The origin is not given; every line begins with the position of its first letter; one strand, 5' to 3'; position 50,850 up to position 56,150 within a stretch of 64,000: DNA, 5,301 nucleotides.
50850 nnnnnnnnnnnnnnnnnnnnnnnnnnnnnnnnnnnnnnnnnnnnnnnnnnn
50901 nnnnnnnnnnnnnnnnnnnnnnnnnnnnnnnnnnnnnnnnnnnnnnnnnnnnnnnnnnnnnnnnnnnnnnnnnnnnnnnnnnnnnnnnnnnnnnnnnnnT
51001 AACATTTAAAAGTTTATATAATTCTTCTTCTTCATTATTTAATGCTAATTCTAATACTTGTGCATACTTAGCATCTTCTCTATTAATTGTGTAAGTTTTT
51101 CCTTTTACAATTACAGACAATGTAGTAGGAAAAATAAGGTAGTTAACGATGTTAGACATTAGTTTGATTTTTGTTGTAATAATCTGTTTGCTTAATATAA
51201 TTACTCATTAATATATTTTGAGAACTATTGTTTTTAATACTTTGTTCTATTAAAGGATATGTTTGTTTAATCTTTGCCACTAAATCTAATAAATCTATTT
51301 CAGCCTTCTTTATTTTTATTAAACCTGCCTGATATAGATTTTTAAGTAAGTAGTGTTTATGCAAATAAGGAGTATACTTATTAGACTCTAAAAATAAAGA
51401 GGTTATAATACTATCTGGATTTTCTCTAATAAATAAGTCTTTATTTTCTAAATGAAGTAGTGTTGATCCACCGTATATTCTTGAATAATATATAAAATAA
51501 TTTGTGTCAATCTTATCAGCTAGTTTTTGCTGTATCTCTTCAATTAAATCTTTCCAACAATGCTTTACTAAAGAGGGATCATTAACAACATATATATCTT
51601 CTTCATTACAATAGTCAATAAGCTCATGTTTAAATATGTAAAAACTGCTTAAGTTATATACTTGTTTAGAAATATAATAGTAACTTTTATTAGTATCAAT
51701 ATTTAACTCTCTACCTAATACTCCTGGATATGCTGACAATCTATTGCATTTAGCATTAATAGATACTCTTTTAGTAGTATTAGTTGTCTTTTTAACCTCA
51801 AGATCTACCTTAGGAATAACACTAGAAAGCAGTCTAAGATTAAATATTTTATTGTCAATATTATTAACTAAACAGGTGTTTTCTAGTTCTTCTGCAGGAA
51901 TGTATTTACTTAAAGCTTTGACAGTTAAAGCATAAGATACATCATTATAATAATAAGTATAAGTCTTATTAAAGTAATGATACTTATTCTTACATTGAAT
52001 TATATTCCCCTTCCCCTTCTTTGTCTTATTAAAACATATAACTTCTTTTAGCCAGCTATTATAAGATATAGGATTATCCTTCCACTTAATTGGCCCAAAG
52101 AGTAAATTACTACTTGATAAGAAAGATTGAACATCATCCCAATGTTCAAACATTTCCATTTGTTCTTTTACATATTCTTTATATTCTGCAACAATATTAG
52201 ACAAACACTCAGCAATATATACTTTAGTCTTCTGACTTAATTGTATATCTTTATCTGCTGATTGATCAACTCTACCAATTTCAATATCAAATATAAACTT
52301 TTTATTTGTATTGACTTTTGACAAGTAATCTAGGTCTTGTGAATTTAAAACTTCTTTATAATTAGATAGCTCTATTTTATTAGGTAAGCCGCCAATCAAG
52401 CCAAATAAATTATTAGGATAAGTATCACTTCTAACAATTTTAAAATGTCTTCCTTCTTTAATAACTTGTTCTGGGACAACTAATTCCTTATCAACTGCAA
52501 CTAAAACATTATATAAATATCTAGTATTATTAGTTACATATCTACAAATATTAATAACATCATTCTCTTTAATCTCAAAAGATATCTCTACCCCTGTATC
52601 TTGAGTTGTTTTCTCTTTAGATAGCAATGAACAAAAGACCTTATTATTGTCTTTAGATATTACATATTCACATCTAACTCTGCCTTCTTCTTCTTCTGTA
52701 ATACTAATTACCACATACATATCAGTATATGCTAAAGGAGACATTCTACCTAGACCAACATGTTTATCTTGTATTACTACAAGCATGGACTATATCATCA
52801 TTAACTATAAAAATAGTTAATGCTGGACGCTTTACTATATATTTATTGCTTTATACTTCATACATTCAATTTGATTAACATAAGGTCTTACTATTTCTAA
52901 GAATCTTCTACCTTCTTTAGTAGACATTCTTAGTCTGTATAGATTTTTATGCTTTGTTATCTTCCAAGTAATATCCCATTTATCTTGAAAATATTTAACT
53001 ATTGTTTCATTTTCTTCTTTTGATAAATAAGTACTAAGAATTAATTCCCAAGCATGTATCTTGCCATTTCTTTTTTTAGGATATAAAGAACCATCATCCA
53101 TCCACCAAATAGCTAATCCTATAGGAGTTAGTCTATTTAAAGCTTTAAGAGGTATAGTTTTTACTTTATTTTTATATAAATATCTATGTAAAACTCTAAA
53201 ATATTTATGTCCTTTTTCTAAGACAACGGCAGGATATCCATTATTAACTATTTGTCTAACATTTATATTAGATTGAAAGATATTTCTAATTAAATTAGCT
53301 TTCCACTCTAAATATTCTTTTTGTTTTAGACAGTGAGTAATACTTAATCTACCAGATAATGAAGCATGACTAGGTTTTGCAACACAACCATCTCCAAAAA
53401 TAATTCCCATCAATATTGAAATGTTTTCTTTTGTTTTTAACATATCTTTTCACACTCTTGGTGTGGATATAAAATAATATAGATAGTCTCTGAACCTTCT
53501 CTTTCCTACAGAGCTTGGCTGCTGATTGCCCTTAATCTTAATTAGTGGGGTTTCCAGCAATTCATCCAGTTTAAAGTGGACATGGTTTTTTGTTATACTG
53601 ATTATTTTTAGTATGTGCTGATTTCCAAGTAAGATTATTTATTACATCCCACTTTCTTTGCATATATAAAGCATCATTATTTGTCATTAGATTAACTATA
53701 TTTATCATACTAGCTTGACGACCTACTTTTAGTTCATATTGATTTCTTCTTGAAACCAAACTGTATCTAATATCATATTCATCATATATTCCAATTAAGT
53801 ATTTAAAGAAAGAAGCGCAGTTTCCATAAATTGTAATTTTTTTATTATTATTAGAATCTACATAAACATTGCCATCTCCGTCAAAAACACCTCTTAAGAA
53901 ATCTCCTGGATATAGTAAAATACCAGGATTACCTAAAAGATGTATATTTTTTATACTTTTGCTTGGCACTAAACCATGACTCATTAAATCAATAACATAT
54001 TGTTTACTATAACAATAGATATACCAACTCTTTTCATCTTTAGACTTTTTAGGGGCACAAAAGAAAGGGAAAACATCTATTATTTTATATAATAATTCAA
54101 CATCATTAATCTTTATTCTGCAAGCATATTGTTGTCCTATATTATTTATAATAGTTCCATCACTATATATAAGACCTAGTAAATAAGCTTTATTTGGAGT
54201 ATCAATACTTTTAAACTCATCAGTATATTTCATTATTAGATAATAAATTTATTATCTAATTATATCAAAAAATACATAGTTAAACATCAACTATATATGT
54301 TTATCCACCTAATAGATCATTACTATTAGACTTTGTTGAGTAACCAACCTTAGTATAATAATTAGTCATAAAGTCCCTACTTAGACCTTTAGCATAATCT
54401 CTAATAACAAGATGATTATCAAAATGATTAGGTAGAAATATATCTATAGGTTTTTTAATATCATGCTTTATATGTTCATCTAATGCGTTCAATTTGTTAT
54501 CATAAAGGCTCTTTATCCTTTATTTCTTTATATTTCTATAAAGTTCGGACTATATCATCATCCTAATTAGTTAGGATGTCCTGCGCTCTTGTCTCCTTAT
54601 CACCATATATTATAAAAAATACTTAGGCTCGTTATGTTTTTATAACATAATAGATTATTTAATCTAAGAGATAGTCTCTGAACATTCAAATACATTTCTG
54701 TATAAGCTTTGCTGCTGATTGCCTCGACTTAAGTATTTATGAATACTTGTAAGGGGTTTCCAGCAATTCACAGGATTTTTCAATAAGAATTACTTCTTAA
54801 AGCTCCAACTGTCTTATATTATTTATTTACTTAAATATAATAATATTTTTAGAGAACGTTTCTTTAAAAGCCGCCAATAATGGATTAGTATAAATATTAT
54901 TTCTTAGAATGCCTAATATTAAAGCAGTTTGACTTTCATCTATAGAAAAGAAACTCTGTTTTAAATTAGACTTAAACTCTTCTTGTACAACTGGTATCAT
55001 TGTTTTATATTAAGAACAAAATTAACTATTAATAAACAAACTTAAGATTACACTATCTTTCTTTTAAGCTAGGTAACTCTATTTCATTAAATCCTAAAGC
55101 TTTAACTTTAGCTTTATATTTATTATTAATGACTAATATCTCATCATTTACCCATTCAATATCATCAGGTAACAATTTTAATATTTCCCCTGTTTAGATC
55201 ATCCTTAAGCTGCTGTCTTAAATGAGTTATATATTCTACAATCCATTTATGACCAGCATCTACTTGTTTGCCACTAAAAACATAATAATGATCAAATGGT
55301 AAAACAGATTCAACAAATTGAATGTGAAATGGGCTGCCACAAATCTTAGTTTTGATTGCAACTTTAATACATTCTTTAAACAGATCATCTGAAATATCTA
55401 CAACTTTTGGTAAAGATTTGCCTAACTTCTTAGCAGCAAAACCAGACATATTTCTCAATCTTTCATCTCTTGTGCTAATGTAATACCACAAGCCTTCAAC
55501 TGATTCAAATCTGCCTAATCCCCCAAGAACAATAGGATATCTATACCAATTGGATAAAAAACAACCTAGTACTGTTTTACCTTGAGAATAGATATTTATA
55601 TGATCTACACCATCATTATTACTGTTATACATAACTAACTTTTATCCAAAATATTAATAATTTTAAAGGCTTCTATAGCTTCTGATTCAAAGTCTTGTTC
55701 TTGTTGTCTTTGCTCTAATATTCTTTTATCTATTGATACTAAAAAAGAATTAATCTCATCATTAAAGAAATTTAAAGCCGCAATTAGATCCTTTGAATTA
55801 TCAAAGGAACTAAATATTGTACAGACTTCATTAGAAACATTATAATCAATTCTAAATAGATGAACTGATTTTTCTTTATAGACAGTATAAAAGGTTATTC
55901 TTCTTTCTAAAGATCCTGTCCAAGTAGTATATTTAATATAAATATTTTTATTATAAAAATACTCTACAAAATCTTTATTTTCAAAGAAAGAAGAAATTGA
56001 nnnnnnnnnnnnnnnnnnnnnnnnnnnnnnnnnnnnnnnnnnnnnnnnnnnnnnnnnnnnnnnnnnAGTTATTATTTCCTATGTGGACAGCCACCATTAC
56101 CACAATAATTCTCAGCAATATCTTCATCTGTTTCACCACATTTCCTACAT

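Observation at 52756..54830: Family of three group I introns with identical core elements, one carrying two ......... ORFs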

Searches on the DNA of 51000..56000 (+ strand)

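Call 10: search_dna_similar(query=window:51000-56000:+, collection=phages, mode=near, max_rows=20)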
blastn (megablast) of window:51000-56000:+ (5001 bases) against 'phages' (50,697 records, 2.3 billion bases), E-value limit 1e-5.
No match.

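Call 61: build_rna_model(alignment_id=A3)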
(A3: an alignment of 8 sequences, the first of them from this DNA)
Model R1 built from alignment A3 (8 sequences, 121 columns); structure: RNAalifold consensus: no base pair, so sequence only.
model positions 105; base pairs 0; branch points 0; effective number of sequences 3.86; information 0.547 bits per position. No base pairs: searches with it score sequence only.

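Call 62: search_with_rna_model(model_id=R1, source=window, max_evalue=10, filters=off)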
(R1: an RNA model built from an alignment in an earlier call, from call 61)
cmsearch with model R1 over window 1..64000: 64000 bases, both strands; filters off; matches with E-value up to 10: 162.
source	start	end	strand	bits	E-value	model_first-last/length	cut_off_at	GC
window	54493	54590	-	78.9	1.6e-23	2-101/105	-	0.31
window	57391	57497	-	74.4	4.2e-22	2-105/105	-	0.33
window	49469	49577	-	72.3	1.9e-21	2-105/105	-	0.28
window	52760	52832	-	44.6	8.5e-13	2-85/105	-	0.29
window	21120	21214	-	43.5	1.8e-12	2-105/105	-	0.28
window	19286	19333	+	11.7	0.015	24-75/105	-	0.19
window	57418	57483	+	10.1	0.048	16-86/105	-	0.29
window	5163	5220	+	10.1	0.049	23-92/105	-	0.17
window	28910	28974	-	9.5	0.071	22-73/105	-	0.23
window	14214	14282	-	9.2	0.089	13-90/105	-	0.26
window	47901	47951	-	7.4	0.34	29-85/105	-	0.33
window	36777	36814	-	7.2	0.37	54-85/105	-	0.13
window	1468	1536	-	7.2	0.39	24-89/105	-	0.28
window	36947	37008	-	7.2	0.39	29-87/105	-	0.35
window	48850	48893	-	7.1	0.39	22-76/105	-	0.25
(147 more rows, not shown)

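Call 70: search_rna_families(sources=[L020, L021, L022], threshold=evalue, max_evalue=0.01)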
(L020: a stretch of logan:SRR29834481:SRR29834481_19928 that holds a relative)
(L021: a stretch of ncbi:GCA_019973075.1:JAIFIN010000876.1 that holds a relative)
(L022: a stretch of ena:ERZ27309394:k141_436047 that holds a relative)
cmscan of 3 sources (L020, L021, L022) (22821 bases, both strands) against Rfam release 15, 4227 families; matches with E-value up to 0.01: 1.
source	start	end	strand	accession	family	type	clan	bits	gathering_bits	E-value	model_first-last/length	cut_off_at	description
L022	3313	3475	+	RF00028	Intron_gpI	Intron;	-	43.7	50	2.8e-08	57-150/253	no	Group I catalytic intron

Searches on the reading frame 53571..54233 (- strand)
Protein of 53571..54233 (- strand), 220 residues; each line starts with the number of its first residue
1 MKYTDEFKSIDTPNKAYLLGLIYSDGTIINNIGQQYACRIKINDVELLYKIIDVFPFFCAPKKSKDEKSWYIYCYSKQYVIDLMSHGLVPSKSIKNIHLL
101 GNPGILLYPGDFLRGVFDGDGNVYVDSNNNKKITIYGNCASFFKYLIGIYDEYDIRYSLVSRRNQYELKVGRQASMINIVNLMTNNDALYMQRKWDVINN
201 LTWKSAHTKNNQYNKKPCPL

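Call 11: search_protein_families(library=pfam, proteins=[window:53571-54233:-], max_evalue=0.01)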
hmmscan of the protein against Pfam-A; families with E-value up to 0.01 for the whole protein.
window:53571-54233:- (220 aa): 3 families
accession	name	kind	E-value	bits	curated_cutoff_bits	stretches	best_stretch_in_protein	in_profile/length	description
PF14528.11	LAGLIDADG_3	-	4e-08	33.8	22.5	1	112-168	6-67/82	LAGLIDADG-like domain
PF14527.11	LAGLIDADG_WhiA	-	3.4e-07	30.7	23.2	1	112-189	4-80/93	WhiA LAGLIDADG-like domain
PF05204.19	Hom_end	-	0.0011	19.5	21.1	0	112-174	17-77/110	Homing endonuclease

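Call 12: search_protein_families(library=phrogs, proteins=[window:53571-54233:-], max_evalue=0.01)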
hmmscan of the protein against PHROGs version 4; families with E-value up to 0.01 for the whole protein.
window:53571-54233:- (220 aa): 2 families
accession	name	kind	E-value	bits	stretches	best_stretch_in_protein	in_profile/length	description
phrog_4645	-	DNA, RNA and nucleotide metabolism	2.5e-26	93.6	1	7-202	101-304/308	endonuclease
phrog_5046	-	DNA, RNA and nucleotide metabolism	0.0047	18.2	0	112-131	10-33/161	HNH endonuclease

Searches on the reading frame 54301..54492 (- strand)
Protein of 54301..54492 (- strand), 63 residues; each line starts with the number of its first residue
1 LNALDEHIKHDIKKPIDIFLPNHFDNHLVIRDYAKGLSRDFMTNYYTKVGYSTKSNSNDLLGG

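Call 11: search_protein_families(library=pfam, proteins=[window:54301-54492:-], max_evalue=0.01)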
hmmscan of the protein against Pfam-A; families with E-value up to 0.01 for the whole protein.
window:54301-54492:- (63 aa): 0 families

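Call 12: search_protein_families(library=phrogs, proteins=[window:54301-54492:-], max_evalue=0.01)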
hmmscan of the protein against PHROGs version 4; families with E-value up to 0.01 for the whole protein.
window:54301-54492:- (63 aa): 5 families
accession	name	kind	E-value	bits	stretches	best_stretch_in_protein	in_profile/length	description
phrog_612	-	lysis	5.9e-17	63.1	1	2-63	52-114/725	RIIA lysis inhibitor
phrog_2979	-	lysis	3e-10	40.4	1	2-63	54-114/846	RIIA lysis inhibitor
phrog_609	-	lysis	1.4e-06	27.5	1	2-62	55-115/1055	RIIB lysis inhibitor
phrog_24904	-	lysis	4.8e-05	23.1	1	2-61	53-112/695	RIIA lysis inhibitor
phrog_30832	-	lysis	0.00014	21.7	1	2-62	53-114/735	RIIA lysis inhibitor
